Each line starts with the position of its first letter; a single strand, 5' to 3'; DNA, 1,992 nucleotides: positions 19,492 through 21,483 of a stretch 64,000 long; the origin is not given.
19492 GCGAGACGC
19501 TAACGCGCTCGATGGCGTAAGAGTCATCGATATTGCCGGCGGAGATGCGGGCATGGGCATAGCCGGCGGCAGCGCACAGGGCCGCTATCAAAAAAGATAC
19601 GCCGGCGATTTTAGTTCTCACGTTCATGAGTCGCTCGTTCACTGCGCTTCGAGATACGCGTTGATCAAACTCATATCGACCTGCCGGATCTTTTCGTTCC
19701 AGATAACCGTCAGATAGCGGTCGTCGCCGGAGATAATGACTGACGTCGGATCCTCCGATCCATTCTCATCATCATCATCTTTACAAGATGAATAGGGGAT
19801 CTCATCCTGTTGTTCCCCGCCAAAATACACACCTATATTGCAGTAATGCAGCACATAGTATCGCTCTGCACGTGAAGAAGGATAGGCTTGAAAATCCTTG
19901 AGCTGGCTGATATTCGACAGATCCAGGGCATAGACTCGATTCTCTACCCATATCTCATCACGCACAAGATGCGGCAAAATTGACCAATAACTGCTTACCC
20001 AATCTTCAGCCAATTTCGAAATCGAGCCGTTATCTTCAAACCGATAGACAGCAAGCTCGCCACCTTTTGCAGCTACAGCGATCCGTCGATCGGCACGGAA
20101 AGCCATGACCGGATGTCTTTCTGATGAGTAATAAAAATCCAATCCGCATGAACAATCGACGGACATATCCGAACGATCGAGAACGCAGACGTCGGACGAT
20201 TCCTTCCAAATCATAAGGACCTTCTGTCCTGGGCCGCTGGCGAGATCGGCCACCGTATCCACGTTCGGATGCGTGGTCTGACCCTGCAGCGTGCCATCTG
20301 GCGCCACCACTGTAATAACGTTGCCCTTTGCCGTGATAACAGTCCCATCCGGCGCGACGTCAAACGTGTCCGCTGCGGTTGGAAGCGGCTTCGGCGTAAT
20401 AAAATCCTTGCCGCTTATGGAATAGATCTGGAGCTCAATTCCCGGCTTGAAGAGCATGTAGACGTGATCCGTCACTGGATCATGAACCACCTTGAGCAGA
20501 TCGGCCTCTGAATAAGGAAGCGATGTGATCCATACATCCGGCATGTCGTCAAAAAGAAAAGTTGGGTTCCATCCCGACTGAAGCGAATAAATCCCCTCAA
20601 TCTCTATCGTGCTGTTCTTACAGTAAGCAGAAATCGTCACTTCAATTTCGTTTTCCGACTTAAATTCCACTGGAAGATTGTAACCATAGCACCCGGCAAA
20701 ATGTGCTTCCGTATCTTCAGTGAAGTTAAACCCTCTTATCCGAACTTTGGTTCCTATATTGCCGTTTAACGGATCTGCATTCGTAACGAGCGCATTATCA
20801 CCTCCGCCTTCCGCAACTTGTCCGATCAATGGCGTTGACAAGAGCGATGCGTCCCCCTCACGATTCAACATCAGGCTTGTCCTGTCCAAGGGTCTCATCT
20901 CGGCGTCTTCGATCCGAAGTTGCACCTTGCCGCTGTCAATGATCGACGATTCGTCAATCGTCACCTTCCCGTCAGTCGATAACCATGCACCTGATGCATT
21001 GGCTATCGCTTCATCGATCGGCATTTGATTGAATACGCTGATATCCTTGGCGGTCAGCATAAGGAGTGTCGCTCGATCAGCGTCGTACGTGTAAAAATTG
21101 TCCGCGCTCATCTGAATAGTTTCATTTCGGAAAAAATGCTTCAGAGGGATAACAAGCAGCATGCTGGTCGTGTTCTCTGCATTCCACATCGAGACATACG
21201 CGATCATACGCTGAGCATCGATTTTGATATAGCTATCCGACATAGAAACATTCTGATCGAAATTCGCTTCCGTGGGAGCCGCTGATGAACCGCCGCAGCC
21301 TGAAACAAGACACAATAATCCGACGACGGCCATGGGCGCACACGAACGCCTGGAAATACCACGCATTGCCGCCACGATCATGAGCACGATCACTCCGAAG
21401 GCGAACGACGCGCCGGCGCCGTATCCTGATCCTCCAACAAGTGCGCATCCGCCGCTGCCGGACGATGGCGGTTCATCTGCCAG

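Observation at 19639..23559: S8 peptidase ORF reads through a C-terminal-anchor-like signal (GC + TM helix + RRS) and straight into a second lipoprotein signal peptide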

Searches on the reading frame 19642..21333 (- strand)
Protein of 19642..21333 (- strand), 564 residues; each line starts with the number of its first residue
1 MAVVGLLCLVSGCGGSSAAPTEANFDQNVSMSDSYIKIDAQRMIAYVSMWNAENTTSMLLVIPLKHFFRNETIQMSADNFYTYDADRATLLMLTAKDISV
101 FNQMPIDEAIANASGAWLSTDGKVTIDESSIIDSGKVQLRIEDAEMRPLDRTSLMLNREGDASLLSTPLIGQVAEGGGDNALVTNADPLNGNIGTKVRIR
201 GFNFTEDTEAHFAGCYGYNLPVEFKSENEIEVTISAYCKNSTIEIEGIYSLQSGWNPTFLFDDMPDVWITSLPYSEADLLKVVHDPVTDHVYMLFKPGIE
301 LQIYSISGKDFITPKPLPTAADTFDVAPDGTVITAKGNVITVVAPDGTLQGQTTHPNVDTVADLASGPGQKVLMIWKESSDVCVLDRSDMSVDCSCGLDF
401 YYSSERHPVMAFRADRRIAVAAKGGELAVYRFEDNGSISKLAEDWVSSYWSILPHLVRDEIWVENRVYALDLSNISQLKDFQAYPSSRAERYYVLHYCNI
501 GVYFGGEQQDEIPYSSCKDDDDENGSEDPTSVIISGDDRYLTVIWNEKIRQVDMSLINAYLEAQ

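Call 7: search_protein_families(library=pfam, proteins=[window:19642-21333:-], max_evalue=0.1)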
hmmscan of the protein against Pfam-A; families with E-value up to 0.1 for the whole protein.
window:19642-21333:- (564 aa): 1 family
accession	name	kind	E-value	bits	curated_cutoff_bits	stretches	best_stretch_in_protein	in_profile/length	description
PF01833.30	TIG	-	0.021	15.2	20.9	1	183-236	3-58/84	IPT/TIG domain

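Call 9: search_protein_families(library=ncbifam, proteins=[window:19642-21333:-], max_evalue=1)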
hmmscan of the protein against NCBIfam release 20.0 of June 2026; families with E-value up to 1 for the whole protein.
window:19642-21333:- (564 aa): 0 families

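Call 15: find_homologous_proteins(query=window:19642-21333:-, max_evalue=0.001)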
Query window:19642-21333:- (564 aa): 2 proteins with E <= 0.001 among 8000 candidates.
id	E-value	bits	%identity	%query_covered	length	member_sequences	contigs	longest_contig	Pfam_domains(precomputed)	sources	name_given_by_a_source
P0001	5.9e-211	720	58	100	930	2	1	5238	PF00082.28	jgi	jgi:hypothetical protein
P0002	1.3e-148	514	44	100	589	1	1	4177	-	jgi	jgi:hypothetical protein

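Call 17: find_encoding_contigs(protein=P0002, flank=10000)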
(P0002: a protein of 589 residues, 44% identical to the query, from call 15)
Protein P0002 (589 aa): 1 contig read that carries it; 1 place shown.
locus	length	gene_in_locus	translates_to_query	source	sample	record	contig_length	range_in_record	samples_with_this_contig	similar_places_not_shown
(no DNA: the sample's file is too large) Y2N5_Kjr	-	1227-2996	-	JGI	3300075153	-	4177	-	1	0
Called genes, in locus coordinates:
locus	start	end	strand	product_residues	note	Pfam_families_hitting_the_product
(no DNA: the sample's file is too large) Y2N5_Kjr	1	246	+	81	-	?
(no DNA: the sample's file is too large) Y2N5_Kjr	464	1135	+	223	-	PF03483:B3_4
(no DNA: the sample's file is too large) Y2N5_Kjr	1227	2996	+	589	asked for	-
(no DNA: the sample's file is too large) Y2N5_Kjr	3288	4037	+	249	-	PF24481:CT398_CC (faint), PF02591:Zn_ribbon_9 (weak)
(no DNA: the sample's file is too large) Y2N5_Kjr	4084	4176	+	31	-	?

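Call 18: find_encoding_contigs(protein=P0001, flank=10000)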
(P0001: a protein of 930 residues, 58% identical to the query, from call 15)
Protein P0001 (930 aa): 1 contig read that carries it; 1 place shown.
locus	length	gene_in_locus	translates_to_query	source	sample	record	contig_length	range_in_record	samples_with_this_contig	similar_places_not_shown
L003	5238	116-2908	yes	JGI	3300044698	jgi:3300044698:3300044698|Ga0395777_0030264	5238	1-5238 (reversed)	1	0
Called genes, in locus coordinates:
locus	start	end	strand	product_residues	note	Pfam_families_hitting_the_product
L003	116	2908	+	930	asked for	PF00082:Peptidase_S8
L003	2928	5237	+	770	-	?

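Call 28: search_protein_representatives(alignment_id=A1)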
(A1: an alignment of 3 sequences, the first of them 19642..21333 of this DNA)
Query: 3 sequences, 587 profile positions. Proteins with E-value up to 0.001 (for the whole library): 276; up to 1e-10: 55; up to 1e-30: 13. The best 150 are listed.
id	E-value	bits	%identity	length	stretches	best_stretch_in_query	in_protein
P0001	0.0e+00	1115.3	-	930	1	13-587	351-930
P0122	0.0e+00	1106.8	-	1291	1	13-587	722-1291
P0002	0.0e+00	1083.0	-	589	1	1-587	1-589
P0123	2.3e-54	201.2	-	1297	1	9-528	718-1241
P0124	3.6e-51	190.6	-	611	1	47-563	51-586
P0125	4.0e-50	187.1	-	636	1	30-566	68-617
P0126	2.3e-49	184.6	-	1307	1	17-500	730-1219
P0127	5.4e-40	153.7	-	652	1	19-512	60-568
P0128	4.8e-38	147.2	-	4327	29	199-235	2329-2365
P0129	2.3e-34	135.1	-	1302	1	16-501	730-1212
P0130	2.7e-33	131.6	-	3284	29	199-233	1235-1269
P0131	5.5e-33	130.6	-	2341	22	201-261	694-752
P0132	2.0e-31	125.4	-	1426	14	199-314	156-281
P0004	1.7e-28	115.7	-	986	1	19-273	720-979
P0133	1.9e-25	105.6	-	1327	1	63-496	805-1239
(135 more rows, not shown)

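Call 41: list_cluster_members(proteins=[P0122, P0003, P0123, P0126, P0129, P0133, P0002, P0124, P0125, P0127])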
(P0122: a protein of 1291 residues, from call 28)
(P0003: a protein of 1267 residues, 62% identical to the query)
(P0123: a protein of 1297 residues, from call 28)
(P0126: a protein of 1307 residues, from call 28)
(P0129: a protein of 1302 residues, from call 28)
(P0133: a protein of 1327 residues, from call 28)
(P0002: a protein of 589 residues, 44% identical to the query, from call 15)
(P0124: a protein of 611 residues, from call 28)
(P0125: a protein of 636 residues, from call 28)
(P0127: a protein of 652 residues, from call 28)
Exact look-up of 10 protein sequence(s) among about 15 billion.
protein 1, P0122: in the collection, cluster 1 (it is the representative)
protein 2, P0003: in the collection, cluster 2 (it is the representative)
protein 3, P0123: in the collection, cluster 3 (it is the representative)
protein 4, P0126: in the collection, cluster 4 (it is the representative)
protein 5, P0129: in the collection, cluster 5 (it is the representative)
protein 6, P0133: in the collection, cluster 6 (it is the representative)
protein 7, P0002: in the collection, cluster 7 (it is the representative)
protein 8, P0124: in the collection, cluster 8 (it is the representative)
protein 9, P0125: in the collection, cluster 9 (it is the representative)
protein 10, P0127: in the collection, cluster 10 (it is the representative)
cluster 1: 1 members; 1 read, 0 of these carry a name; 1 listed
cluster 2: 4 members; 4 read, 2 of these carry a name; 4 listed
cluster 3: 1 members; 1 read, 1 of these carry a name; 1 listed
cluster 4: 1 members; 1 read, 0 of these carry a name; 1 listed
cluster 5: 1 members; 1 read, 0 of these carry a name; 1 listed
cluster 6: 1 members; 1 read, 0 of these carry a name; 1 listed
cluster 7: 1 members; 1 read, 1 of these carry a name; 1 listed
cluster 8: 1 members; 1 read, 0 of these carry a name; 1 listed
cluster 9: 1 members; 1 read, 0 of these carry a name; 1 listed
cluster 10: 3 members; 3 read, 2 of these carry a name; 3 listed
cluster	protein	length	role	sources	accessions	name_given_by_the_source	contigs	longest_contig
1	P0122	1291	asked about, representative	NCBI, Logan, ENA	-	-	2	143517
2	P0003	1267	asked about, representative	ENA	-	-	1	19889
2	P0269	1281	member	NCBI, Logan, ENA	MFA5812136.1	MAG: S8 family serine peptidase [bacterium]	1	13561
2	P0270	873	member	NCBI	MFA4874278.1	MAG: S8 family serine peptidase, partial [bacterium]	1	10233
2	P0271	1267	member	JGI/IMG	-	-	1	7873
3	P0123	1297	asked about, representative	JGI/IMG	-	subtilisin family serine protease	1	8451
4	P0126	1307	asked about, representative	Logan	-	-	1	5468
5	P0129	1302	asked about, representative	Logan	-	-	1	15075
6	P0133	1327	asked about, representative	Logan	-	-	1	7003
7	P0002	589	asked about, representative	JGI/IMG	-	hypothetical protein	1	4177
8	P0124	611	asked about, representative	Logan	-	-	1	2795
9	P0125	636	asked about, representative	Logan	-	-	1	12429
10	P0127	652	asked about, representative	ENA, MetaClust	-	\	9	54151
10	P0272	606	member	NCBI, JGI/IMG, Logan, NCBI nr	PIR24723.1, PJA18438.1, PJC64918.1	MAG: hypothetical protein COX62_08670 [Deltaproteobacteria bacterium ... | MAG: hypothetical protein COV43_08800 [Deltaproteobacteria bacterium ...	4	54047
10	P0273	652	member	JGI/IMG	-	-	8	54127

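Call 48: find_encoding_contigs(protein=P0127, flank=10000, max_places=2)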
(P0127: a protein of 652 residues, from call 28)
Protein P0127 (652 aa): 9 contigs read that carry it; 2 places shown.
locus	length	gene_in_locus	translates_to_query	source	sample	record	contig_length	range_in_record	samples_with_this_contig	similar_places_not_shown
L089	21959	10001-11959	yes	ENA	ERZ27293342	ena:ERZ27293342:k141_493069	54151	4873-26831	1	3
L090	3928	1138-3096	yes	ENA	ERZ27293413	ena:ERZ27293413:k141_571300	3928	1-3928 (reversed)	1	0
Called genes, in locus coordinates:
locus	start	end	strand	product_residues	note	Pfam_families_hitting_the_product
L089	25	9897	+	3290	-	PF16158:N_BRCA1_IG, PF16656:Pur_ac_phosph_N (faint), PF25788:Ig_Rha78A_N (faint), PF16158:N_BRCA1_IG, PF01551:Peptidase_M23, PF02412:TSP_3 (weak), PF02018:CBM_4_9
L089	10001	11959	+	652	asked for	-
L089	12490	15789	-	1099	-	PF00069:Pkinase, PF07714:PK_Tyr_Ser-Thr, PF14531:Kinase-like (faint), PF00004:AAA (faint), PF00515:TPR_1 (faint), PF13428:TPR_14 (faint), PF17874:TPR_MalT, PF13424:TPR_12, +5 more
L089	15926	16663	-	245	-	PF16258:DUF4912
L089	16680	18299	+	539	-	PF00072:Response_reg, PF00158:Sigma54_activat, PF14532:Sigma54_activ_2, PF07728:AAA_5 (weak), PF25601:AAA_lid_14, PF02954:HTH_8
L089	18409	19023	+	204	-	PF00160:Pro_isomerase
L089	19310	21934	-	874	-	PF00912:Transgly, PF17092:PCB_OB, PF00905:Transpeptidase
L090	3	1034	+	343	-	?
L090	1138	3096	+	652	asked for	-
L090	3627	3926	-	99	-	?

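Call 49: find_encoding_contigs(protein=P0125, flank=10000, max_places=2)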
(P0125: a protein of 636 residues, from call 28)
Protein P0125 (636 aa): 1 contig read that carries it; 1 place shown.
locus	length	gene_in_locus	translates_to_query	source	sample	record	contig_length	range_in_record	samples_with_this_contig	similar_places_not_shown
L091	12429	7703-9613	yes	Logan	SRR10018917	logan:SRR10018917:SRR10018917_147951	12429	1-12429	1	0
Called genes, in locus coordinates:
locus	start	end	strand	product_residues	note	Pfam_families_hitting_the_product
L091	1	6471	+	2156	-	?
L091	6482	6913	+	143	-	-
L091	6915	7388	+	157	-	-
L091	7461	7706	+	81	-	-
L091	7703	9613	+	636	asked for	PF01833:TIG (weak)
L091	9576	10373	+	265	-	-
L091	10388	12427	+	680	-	?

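Call 63: predict_structure(alignment_id=A3)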
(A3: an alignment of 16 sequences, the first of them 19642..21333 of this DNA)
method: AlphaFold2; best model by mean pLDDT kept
length: 564 residues; sequences in the alignment: 16
mean_pLDDT: 85.3   pTM: 0.76
mean pLDDT of the five models: 85.3, 84.9, 84.5, 81.9, 81.6
residues with pLDDT >= 90: 300; 70-90: 199; 50-70: 35; < 50: 30
segments of 3 or more residues with pLDDT < 50: 1-21, 507-509, 519-524
pLDDT, mean of each block of 10 residues (from residue 1): 39 33 61 84 90 88 94 87 84 87 81 89 95 93 92 81 89 91 95 94 93 82 96 87 84 87 89 94 91 97 96 95 95 96 94 89 94 90 94 90 79 92 91 93 84 86 90 86 79 77 62 55 62 88 89 86 78
secondary structure, 60 per line:
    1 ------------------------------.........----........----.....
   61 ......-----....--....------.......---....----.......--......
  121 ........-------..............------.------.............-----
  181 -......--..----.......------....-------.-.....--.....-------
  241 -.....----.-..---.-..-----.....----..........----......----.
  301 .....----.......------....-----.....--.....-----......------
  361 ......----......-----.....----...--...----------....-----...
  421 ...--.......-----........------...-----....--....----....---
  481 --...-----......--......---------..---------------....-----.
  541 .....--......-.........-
elements in order: E31-39 E44-51 E56-63 E72-75 H78-81 E88-94 H98-101 H106-112 E115-128 E136-149 E163-175 E182-187 E196-202 E209-212 E222-226 E229-233 E242-246 E267-271 E279-285 E290-295 E300-305 E310-316 E323-326 E332-336 E339-343 E349-354 E361-366 E371-376 E382-386 E391-393 E409-412 E418-423 E426-432 E438-445 E452-454 E460-463 E466-469 E474-477 E483-485 E491-496 E499-504 E531-534 E540-545 E548-553 H555-563

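Call 65: fold_search(model_id=the predicted structure, library=pdb)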
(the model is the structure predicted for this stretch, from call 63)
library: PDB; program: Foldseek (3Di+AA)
matches with E <= 10: 1715; with E <= 0.001: 1133
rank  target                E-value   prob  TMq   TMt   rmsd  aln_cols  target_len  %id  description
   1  9e2g_2B               2.5e-13  1.00  0.34  0.32  23.6       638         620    9  Cryo-EM structure of 48 nm repeat of microtubule doublet from T. brucei flagellum (released 2025-03-12)
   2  3tc9_B                1.0e-12  1.00  0.34  0.43   9.9       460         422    8  Crystal structure of an auxiliary nutrient binding protein (BT_3476) from Bacteroides thetaiotaomicron VPI-5482 at 2.2 (released 2011-09-21)
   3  4hw6_B                3.0e-12  1.00  0.33  0.41  12.9       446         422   10  Crystal structure of an auxiliary nutrient binding protein (BACOVA_00264) from Bacteroides ovatus ATCC 8483 at 1.70 A  (released 2012-12-12)
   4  3tc9_A                3.8e-12  1.00  0.35  0.44  10.1       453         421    8  Crystal structure of an auxiliary nutrient binding protein (BT_3476) from Bacteroides thetaiotaomicron VPI-5482 at 2.2 (released 2011-09-21)
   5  9e78_0L               7.5e-12  1.00  0.38  0.34  22.7       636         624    7  48-nm repeat of the Leishmania tarentolae doublet microtubule (released 2025-03-12)
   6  4hw6_A                8.6e-12  1.00  0.33  0.41  12.7       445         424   10  Crystal structure of an auxiliary nutrient binding protein (BACOVA_00264) from Bacteroides ovatus ATCC 8483 at 1.70 A  (released 2012-12-12)
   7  9n6v_LQ               8.6e-12  1.00  0.35  0.25  22.8       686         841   10  SSU processome maturation and disassembly, State A (released 2025-11-05)
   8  9n73_LQ               1.1e-11  1.00  0.37  0.26  20.5       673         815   10  SSU processome maturation and disassembly, State G (released 2025-10-29)
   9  8otz_f                1.4e-11  1.00  0.35  0.33  24.0       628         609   11  48-nm repeat of the native axonemal doublet microtubule from bovine sperm (released 2023-11-22)
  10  8iyj_e                1.7e-11  1.00  0.37  0.34  22.3       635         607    9  Cryo-EM structure of the 48-nm repeat doublet microtubule from mouse sperm (released 2023-07-05)
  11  6rxt_UL               1.7e-11  1.00  0.37  0.27  20.7       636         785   10  Cryo-EM structure of the 90S pre-ribosome (Kre33-Noc4) from Chaetomium thermophilum, state A (released 2019-08-14)
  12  3hrp                  1.9e-11  1.00  0.33  0.43  14.5       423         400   12  Crystal structure of Structural genomics protein of unknown function (NP_812590.1) from Bacteroides thetaiotaomicron VPI (released 2009-08-04)
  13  8g2z_0U               1.9e-11  1.00  0.36  0.34  20.9       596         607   10  48-nm doublet microtubule from Tetrahymena thermophila strain CU428 (released 2023-06-14)
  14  8i7o_P1               2.2e-11  1.00  0.36  0.34  22.0       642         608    9  In situ structure of axonemal doublet microtubules in mouse sperm with 16-nm repeat (released 2023-10-11)
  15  8to0_BG               2.6e-11  1.00  0.35  0.33  24.2       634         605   10  48-nm repeating structure of doublets from mouse sperm flagella (released 2023-11-01)
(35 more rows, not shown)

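Call 67: find_encoding_contigs(protein=P0129, flank=10000, max_places=2)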
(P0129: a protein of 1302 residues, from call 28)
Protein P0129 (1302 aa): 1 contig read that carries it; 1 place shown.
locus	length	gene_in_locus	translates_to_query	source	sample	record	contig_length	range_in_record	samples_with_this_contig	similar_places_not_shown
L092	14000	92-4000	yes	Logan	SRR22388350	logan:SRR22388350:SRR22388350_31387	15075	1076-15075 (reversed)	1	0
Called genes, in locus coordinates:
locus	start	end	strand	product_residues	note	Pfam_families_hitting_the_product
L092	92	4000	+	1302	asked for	PF00082:Peptidase_S8, PF01833:TIG (faint)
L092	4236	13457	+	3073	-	PF13517:FG-GAP_3 (faint), PF13585:CHU_C (faint), PF13860:FlgD_ig (faint), PF19077:Big_13 (faint), PF13750:Big_3_3 (faint)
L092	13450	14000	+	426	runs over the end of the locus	PF00691:OmpA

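Call 78: find_related_loci(query=A4, collection=metagenome_contigs, flank=10000)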
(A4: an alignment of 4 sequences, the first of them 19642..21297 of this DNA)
Query A4 (552 aa) in metagenome_contigs; peptide patterns used: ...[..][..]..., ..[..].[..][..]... (x = any residue, [..] = any of these).
163 stretches matched a pattern; 1 encode a relative of the query (tblastn E <= 1e-3); 1 distinct loci.
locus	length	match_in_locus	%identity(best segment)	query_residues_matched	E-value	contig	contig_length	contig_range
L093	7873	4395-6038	39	1-552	9e-122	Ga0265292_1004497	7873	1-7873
